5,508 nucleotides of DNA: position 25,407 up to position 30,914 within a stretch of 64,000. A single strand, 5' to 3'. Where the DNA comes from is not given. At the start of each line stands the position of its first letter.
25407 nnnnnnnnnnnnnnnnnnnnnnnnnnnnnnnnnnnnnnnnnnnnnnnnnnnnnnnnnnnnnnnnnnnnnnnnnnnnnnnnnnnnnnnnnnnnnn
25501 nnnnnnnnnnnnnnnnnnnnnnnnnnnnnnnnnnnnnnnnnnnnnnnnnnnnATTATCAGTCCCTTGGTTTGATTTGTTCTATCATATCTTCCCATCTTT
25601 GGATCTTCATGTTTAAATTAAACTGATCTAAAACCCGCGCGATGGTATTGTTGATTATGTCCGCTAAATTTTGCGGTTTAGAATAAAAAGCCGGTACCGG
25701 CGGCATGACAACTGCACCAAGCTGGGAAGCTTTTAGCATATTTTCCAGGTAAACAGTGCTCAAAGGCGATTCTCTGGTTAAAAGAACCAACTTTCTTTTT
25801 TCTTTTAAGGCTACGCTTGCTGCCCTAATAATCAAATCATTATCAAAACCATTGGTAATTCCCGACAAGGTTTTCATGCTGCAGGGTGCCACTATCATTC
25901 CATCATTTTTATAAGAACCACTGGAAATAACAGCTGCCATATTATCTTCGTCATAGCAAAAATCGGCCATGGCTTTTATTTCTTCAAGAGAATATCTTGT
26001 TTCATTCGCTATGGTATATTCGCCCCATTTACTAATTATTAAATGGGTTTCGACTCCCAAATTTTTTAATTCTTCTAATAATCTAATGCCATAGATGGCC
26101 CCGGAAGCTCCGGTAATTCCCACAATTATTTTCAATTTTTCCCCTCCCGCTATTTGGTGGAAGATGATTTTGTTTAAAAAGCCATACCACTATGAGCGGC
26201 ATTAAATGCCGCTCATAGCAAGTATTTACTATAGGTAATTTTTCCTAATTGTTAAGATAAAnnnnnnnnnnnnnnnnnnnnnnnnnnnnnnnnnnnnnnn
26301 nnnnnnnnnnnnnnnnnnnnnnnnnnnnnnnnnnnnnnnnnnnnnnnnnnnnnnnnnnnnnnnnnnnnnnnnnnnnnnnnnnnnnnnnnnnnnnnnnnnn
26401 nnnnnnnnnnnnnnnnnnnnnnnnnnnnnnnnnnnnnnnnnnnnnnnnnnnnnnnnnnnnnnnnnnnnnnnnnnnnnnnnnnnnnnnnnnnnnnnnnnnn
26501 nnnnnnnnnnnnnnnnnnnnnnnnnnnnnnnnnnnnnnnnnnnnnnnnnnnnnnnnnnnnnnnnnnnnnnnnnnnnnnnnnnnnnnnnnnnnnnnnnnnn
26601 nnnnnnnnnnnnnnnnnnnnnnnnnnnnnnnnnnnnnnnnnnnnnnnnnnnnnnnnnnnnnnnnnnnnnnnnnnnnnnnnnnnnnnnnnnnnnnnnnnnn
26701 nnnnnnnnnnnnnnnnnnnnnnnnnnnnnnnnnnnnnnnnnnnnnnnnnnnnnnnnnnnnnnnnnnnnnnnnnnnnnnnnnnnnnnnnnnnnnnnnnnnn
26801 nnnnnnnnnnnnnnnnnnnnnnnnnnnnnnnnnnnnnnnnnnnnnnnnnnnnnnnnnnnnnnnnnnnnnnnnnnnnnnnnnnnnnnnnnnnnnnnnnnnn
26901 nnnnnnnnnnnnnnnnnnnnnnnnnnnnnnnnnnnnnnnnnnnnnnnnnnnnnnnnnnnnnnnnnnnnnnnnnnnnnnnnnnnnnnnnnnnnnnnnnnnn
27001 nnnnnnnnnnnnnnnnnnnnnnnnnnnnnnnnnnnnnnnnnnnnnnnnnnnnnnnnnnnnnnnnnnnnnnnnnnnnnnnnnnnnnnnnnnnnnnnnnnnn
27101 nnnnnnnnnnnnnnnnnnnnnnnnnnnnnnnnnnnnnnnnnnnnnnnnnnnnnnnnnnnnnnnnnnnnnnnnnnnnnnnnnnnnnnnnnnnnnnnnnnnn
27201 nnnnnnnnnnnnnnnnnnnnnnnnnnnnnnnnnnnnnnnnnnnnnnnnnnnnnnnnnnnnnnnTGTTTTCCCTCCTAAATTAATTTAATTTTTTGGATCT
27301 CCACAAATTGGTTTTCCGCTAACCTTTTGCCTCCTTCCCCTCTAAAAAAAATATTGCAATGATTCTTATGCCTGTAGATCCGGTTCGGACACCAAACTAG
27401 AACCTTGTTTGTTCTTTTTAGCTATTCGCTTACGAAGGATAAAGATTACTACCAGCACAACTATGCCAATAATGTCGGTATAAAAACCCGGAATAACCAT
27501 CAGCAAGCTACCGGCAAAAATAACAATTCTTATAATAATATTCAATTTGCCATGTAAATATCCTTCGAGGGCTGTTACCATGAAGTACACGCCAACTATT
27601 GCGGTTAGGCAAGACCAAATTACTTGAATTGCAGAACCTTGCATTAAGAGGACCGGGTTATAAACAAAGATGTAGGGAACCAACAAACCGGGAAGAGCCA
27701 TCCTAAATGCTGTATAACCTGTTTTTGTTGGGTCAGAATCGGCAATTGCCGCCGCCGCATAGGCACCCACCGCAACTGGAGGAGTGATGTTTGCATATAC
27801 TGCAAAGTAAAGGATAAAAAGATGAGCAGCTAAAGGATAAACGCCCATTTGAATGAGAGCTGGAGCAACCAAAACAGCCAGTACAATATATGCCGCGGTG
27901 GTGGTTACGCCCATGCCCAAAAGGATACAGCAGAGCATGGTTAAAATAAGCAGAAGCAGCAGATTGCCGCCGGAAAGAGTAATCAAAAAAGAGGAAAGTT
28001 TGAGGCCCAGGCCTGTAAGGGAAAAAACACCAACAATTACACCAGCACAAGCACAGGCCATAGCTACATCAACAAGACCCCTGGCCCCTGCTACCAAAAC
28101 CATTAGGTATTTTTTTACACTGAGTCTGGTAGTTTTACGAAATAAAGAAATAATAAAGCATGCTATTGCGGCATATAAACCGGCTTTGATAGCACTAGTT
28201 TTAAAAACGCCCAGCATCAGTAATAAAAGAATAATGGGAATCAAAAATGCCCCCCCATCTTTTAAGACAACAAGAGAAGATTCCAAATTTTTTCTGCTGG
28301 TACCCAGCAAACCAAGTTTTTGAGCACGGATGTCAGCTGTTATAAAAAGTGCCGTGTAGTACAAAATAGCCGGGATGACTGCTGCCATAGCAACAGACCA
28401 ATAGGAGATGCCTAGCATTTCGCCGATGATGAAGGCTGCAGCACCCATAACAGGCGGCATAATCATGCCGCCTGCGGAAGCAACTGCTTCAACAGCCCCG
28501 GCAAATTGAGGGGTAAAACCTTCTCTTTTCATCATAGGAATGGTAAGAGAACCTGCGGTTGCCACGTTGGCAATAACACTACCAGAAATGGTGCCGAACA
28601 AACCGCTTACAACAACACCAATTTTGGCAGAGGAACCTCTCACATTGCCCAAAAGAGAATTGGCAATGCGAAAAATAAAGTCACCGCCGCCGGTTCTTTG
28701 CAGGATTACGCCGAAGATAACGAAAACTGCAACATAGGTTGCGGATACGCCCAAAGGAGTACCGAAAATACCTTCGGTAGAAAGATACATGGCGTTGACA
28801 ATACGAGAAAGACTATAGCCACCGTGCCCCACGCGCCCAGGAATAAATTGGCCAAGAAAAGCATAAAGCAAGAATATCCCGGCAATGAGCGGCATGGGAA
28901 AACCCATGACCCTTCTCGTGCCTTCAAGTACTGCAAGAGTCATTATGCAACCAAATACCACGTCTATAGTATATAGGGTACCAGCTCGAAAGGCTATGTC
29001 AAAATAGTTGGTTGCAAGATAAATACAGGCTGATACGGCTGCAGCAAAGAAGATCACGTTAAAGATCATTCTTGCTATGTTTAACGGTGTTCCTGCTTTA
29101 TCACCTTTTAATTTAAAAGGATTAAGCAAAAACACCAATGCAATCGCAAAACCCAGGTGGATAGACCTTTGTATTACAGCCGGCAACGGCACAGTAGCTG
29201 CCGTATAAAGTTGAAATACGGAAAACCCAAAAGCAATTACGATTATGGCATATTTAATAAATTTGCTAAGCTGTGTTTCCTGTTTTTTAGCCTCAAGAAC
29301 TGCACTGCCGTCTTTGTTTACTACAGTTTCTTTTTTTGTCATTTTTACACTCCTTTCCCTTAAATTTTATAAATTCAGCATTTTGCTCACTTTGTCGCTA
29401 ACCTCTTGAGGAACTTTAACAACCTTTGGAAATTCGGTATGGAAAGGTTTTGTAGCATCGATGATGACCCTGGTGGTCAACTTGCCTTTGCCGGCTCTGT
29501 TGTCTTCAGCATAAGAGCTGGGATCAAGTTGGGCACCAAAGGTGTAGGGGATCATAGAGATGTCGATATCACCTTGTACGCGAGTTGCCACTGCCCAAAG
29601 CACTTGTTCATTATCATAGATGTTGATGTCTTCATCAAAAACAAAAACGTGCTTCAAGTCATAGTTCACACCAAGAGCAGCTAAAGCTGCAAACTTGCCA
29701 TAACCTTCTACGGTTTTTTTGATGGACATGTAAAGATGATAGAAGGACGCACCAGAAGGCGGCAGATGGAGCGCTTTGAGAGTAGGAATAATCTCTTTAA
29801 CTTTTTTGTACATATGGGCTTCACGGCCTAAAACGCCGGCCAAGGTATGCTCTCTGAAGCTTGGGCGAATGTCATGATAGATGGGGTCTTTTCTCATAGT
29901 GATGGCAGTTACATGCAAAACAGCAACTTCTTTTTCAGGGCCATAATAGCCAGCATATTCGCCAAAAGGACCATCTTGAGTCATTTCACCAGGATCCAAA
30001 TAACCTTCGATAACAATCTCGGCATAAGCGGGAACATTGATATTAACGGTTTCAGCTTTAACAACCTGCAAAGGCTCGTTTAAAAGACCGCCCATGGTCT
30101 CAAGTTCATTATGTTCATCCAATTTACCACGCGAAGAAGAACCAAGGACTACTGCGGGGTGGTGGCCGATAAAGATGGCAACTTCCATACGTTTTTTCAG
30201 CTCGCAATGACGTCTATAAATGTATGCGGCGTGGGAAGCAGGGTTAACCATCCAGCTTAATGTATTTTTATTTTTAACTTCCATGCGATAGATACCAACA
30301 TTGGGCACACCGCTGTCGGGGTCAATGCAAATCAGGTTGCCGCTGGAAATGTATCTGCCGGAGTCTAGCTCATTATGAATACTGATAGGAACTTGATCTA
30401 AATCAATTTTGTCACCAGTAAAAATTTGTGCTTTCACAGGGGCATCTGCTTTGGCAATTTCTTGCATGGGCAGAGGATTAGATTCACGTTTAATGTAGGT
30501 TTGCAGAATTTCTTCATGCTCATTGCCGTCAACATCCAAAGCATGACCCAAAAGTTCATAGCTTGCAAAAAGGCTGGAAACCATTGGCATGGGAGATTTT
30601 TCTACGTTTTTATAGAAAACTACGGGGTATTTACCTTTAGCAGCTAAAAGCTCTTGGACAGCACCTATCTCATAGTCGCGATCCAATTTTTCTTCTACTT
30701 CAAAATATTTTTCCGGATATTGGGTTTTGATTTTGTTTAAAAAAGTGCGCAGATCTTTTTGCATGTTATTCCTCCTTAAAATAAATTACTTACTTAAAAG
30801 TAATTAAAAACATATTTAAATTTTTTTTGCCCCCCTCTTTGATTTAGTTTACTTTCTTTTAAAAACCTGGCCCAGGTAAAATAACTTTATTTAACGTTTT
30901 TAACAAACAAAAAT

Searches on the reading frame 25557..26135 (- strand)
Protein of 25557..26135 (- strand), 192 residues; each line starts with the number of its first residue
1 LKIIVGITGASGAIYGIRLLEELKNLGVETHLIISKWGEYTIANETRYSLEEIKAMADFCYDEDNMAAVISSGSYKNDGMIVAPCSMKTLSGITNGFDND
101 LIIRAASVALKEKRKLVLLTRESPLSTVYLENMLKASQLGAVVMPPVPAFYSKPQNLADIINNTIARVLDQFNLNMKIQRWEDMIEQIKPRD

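Call 3: search_protein_families(library=pfam, proteins=[window:25557-26135:-], max_evalue=0.01)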
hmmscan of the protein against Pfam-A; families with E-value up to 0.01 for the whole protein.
window:25557-26135:- (192 aa): 1 family
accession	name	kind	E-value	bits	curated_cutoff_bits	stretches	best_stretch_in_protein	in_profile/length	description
PF02441.25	Flavoprotein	-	1.2e-45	155.5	22.7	1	1-172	1-146/162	Flavoprotein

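Call 4: search_protein_families(library=ncbifam, proteins=[window:25557-26135:-], max_evalue=0.01)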
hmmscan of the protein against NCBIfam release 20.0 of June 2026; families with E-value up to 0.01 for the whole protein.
window:25557-26135:- (192 aa): 9 families
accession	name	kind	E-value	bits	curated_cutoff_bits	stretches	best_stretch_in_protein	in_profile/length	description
NF041206.1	VdcB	exception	2.6e-77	258.6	290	1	2-182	1-183/184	non-oxidative hydroxyarylic acid decarboxylases subunit B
TIGR00421.1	ubiX_pad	subfamily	5.3e-75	251.1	108.9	1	2-181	1-181/181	UbiX family flavin prenyltransferase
NF004685.0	PRK06029.1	subfamily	2.1e-73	246.4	188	1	1-182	2-185/187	UbiX family flavin prenyltransferase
NF041218.1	BagM_FevK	exception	7.6e-65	218.3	420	1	1-184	1-186/215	bagremycin/ferroverdin biosynthesis UbiX family decarboxylase BagM/FevK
TIGR00521.1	coaBC_dfp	equivalog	9.5e-09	34.8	219.7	1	1-107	4-110/392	bifunctional phosphopantothenoylcysteine decarboxylase/phosphopantothenate--cysteine ligase CoaBC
TIGR02113.1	coaC_strep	equivalog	3.7e-05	23.6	261.4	1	2-112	2-111/177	phosphopantothenoylcysteine decarboxylase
TIGR02852.1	spore_dpaB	equivalog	0.00099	18.5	229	1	5-118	5-121/187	dipicolinate synthase subunit B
NF006161.0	PRK08305.1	equivalog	0.001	18.7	156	1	3-118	8-126/196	dipicolinate synthase subunit B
TIGR02699.1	archaeo_AfpA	hypoth_equivalog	0.0014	18.2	192.45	1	3-120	2-122/174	archaeoflavoprotein AfpA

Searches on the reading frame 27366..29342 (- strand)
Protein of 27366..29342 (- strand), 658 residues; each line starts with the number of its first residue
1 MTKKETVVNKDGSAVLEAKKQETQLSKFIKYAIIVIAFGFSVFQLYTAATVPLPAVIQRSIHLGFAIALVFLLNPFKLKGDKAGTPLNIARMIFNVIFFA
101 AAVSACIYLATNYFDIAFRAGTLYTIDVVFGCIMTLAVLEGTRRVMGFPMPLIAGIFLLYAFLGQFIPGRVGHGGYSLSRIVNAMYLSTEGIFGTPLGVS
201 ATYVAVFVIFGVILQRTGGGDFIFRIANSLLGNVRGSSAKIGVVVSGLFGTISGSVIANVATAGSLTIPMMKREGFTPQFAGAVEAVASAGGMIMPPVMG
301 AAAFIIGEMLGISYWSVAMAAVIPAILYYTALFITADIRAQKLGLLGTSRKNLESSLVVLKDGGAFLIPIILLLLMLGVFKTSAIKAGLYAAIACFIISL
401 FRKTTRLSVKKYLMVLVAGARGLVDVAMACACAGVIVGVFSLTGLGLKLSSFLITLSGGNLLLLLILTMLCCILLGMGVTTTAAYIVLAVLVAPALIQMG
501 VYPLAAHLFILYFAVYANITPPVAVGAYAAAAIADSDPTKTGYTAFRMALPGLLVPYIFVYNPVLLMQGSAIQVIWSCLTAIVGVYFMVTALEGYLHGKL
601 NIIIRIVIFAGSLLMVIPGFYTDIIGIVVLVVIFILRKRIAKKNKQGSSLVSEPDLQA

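Call 3: search_protein_families(library=pfam, proteins=[window:27366-29342:-], max_evalue=0.01)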
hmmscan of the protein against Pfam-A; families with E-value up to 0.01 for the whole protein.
window:27366-29342:- (658 aa): 1 family
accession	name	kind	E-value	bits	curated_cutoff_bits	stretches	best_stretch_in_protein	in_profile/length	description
PF06808.19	DctM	-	4.2e-96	322.7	23.8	1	133-570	1-409/413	Tripartite ATP-independent periplasmic transporter, DctM component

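Call 4: search_protein_families(library=ncbifam, proteins=[window:27366-29342:-], max_evalue=0.01)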
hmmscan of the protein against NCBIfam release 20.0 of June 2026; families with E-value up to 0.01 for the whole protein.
window:27366-29342:- (658 aa): 3 families
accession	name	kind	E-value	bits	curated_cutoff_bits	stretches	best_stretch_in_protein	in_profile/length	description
TIGR02123.1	TRAP_fused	subfamily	1e-196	655.4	320.65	1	31-642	3-613/615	TRAP transporter fused permease subunit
TIGR00786.1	dctM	subfamily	3.5e-31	108.4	268.45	1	204-560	43-395/405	TRAP transporter large permease subunit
NF011634.1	PRK15060.1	equivalog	4.4e-14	52.4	800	1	203-562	58-415/425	2,3-diketo-L-gulonate TRAP transporter large permease YiaN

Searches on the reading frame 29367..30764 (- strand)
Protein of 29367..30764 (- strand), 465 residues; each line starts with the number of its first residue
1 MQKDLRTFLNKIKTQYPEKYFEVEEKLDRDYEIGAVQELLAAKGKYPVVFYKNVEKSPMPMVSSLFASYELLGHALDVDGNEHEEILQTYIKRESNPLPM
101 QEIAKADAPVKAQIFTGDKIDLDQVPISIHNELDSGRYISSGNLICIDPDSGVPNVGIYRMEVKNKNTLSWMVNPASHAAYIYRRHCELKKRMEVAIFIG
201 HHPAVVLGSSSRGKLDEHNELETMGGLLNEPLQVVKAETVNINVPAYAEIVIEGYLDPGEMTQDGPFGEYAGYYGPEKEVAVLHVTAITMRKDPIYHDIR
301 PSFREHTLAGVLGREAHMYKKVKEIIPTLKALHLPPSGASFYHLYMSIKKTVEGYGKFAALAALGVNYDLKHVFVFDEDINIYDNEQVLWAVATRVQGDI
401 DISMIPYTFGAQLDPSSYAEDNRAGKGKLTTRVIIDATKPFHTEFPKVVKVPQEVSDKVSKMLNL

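Call 3: search_protein_families(library=pfam, proteins=[window:29367-30764:-], max_evalue=0.01)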
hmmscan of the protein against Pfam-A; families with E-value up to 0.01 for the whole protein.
window:29367-30764:- (465 aa): 3 families
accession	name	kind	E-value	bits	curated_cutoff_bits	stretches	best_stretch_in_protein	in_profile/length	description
PF01977.22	UbiD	-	3.1e-59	200.1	23.3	1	103-299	3-201/206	3-octaprenyl-4-hydroxybenzoate carboxy-lyase Rift-related domain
PF20696.2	UbiD_C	-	1.1e-26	93.7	24.2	1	311-437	5-127/127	3-octaprenyl-4-hydroxybenzoate carboxy-lyase C-terminal domain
PF20695.2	UbiD_N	-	3.2e-09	37.2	24.3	1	22-86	12-74/78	3-octaprenyl-4-hydroxybenzoate carboxy-lyase N-terminal domain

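Call 4: search_protein_families(library=ncbifam, proteins=[window:29367-30764:-], max_evalue=0.01)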
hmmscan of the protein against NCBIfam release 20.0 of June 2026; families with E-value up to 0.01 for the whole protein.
window:29367-30764:- (465 aa): 7 families
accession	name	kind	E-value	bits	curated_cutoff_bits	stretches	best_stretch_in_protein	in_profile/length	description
TIGR00148.1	TIGR00148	subfamily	1.2e-94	317.5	244.85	1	5-440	1-438/438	UbiD family decarboxylase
NF041204.1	VdcC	exception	3.6e-80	269.7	650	1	3-451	2-453/467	non-oxidative hydroxyarylic acid decarboxylases subunit C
TIGR03701.1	mena_SCO4490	equivalog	1.9e-59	201.6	495.9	1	19-419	11-427/433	menaquinone biosynthesis decarboxylase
NF008175.0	PRK10922.1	equivalog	3.6e-45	154.4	788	1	102-456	122-474/497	4-hydroxy-3-polyprenylbenzoate decarboxylase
TIGR02724.1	phenyl_P_beta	equivalog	2.4e-41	141.6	468.95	1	4-444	2-446/472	phenylphosphate carboxylase subunit beta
NF041219.1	BagN_FevL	exception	2.4e-39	135.2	1000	1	92-320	115-346/502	bagremycin/ferroverdin biosynthesis UbiD family decarboxylase BagN/FevL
TIGR02723.1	phenyl_P_alpha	equivalog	6.1e-33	114.1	564.6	1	24-458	27-461/485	phenylphosphate carboxylase subunit alpha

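Call 48: search_solved_structures(query=window:29367-30764:-, max_evalue=1e-20)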
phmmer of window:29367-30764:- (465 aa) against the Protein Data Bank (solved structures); distinct sequences matched with E-value up to 1e-20: 40.
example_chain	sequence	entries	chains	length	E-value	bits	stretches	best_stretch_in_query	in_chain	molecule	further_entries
6h6v_A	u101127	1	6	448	8e-81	275.4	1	22-418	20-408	3-polyprenyl-4-hydroxybenzoate decarboxylase and related decarboxylases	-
6h6x_B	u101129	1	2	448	1.4e-79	271.2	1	22-418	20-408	3-polyprenyl-4-hydroxybenzoate decarboxylase and related decarboxylases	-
7p9q_A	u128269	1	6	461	7.5e-50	173.3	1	2-416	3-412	AnInD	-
7ae4_A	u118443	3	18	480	3.3e-42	148.1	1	2-444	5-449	Phenolic acid decarboxylase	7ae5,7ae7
5ny5_A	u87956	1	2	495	6.8e-42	147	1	4-442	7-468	3,4-dihydroxybenzoate decarboxylase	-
5o3n_A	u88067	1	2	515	7.7e-42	146.9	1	4-442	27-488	3,4-dihydroxybenzoate decarboxylase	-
5o3m_A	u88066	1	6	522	8.7e-42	146.7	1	4-442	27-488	Protocatechuate decarboxylase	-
2idb_A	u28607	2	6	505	1.6e-38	136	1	106-408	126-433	3-octaprenyl-4-hydroxybenzoate carboxy-lyase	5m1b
5m1c_A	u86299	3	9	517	1.7e-38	135.8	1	106-408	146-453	3-octaprenyl-4-hydroxybenzoate carboxy-lyase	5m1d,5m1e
7pda_A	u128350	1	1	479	3.1e-33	118.5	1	3-443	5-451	UbiD family decarboxylase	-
6da6_A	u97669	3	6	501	4.1e-31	111.5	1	72-397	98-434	UbiD-like decarboxylase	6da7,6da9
9gqr_A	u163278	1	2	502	1.7e-29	106.2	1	86-396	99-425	decarboxylase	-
7nf0_A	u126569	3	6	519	2.9e-27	98.8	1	83-415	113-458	Ferulic acid decarboxylase 1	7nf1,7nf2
7ney_A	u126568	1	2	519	9.1e-27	97.2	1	84-436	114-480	Ferulic acid decarboxylase 1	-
7abo_C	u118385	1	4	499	5.7e-26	94.5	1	96-428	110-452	UbiD-like decarboxylase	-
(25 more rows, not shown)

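Call 70: find_homologous_proteins(query=window:29367-30764:-, max_evalue=1e-40)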
Query window:29367-30764:- (465 aa): 1268 proteins with E <= 1e-40 among 8000 candidates; the best 120 are listed.
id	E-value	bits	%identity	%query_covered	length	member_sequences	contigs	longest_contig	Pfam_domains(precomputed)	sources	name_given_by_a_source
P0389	0.0e+0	1056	100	100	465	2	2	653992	PF20696.3,PF01977.23,PF20695.3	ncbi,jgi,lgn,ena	-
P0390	1.6e-169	583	57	99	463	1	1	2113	PF20696.3,PF01977.23,PF20695.3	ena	-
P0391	1.4e-160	553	55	99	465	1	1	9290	PF20696.3,PF01977.23,PF20695.3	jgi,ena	-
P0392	9.6e-155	534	53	99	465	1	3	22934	PF20696.3,PF01977.23,PF20695.3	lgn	-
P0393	5.1e-154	532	52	99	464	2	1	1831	PF20696.3,PF01977.23,PF20695.3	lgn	-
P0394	1.2e-153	530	54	96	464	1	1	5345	PF20696.3,PF01977.23,PF20695.3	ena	-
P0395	1.4e-152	527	51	99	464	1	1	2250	PF20696.3,PF01977.23,PF20695.3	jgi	jgi:2,5-furandicarboxylate decarboxylase 1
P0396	6.4e-151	521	51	99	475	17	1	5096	PF20696.3,PF01977.23,PF20695.3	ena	-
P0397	1.2e-150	520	53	98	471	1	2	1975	PF20696.3,PF01977.23,PF20695.3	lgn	-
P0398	1.2e-149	517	51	99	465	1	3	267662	PF20696.3,PF01977.23,PF20695.3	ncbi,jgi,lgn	jgi:2,5-furandicarboxylate decarboxylase 1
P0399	1.7e-148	513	51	99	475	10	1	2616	PF20696.3,PF01977.23,PF20695.3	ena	-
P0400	1.7e-147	510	51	99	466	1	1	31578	PF20696.3,PF01977.23,PF20695.3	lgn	-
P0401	6.4e-147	508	51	99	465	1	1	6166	PF20696.3,PF01977.23,PF20695.3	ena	-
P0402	1.5e-146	507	52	99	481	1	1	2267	PF20696.3,PF01977.23,PF20695.3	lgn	-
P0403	3.3e-146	506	58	86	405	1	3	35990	PF20696.3,PF01977.23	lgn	-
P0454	1.4e-129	451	46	99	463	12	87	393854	PF20696.3,PF01977.23,PF20695.3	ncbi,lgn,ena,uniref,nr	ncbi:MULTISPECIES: UbiD family decarboxylase [Anaerotruncus]|uniref:UbiD family decarboxylase n=2 Ta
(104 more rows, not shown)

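Call 71: find_encoding_contigs(protein=P0392, flank=8000, max_places=2)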
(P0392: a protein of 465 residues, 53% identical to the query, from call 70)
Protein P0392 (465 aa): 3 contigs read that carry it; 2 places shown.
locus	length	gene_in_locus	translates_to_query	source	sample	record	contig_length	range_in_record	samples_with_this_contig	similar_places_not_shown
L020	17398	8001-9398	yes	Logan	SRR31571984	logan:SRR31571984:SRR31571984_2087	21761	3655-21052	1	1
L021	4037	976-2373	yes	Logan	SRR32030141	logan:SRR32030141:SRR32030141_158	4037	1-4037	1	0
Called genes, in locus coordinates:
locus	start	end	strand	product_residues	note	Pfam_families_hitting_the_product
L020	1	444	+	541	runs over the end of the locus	PF03853:YjeF_N, PF01256:Carb_kinase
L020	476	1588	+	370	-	PF17131:TP_0789-like (weak)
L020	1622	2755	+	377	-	PF01168:Ala_racemase_N, PF00842:Ala_racemase_C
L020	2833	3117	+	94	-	PF01402:RHH_1 (faint), PF27083:MazE_antitoxin_C (weak)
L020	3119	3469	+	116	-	PF02452:PemK_toxin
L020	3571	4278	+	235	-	PF07722:Peptidase_C26, PF00117:GATase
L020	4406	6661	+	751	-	PF00403:HMA, PF00122:E1-E2_ATPase, PF00702:Hydrolase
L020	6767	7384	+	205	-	-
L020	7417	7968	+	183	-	-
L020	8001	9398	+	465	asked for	PF20695:UbiD_N, PF01977:UbiD, PF20696:UbiD_C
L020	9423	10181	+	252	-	PF04199:Cyclase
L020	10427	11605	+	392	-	PF02515:CoA_transf_3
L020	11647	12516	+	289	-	PF02653:BPD_transp_2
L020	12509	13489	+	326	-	PF02653:BPD_transp_2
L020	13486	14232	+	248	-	PF00005:ABC_tran, PF13304:AAA_21 (faint), PF12399:BCA_ABC_TP_C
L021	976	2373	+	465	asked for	PF20695:UbiD_N, PF01977:UbiD, PF20696:UbiD_C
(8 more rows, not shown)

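Call 72: find_encoding_contigs(protein=P0391, flank=8000, max_places=2)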
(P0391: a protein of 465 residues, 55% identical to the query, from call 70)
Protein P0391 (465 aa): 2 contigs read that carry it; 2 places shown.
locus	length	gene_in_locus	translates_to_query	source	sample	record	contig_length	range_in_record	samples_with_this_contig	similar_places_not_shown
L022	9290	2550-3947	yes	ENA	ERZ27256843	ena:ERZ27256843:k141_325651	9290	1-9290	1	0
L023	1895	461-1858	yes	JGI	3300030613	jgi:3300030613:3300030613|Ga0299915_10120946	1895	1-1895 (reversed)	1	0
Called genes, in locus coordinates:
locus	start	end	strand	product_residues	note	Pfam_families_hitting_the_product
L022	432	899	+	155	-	PF07331:TctB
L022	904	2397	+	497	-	PF01970:TctA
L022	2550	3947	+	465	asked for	PF20695:UbiD_N, PF01977:UbiD, PF20696:UbiD_C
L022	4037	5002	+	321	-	PF03401:TctC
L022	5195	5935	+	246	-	PF00392:GntR, PF07702:UTRA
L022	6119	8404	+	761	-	PF01315:Ald_Xan_dh_C, PF02738:MoCoBD_1, PF20256:MoCoBD_2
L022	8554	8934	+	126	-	PF01042:Ribonuc_L-PSP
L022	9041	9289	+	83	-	?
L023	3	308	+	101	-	?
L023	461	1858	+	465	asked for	PF20695:UbiD_N, PF01977:UbiD, PF20696:UbiD_C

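Call 73: find_encoding_contigs(protein=P0454, flank=8000, max_places=2)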
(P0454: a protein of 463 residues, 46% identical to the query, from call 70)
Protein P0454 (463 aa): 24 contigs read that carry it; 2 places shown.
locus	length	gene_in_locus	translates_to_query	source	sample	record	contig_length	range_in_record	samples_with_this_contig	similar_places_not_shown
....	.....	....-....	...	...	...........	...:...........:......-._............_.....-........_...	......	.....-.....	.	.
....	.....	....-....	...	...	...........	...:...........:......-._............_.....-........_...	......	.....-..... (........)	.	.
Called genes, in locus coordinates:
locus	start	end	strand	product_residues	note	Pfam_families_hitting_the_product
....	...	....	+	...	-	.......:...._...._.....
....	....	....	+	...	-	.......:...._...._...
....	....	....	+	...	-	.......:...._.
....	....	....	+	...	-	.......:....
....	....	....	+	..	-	-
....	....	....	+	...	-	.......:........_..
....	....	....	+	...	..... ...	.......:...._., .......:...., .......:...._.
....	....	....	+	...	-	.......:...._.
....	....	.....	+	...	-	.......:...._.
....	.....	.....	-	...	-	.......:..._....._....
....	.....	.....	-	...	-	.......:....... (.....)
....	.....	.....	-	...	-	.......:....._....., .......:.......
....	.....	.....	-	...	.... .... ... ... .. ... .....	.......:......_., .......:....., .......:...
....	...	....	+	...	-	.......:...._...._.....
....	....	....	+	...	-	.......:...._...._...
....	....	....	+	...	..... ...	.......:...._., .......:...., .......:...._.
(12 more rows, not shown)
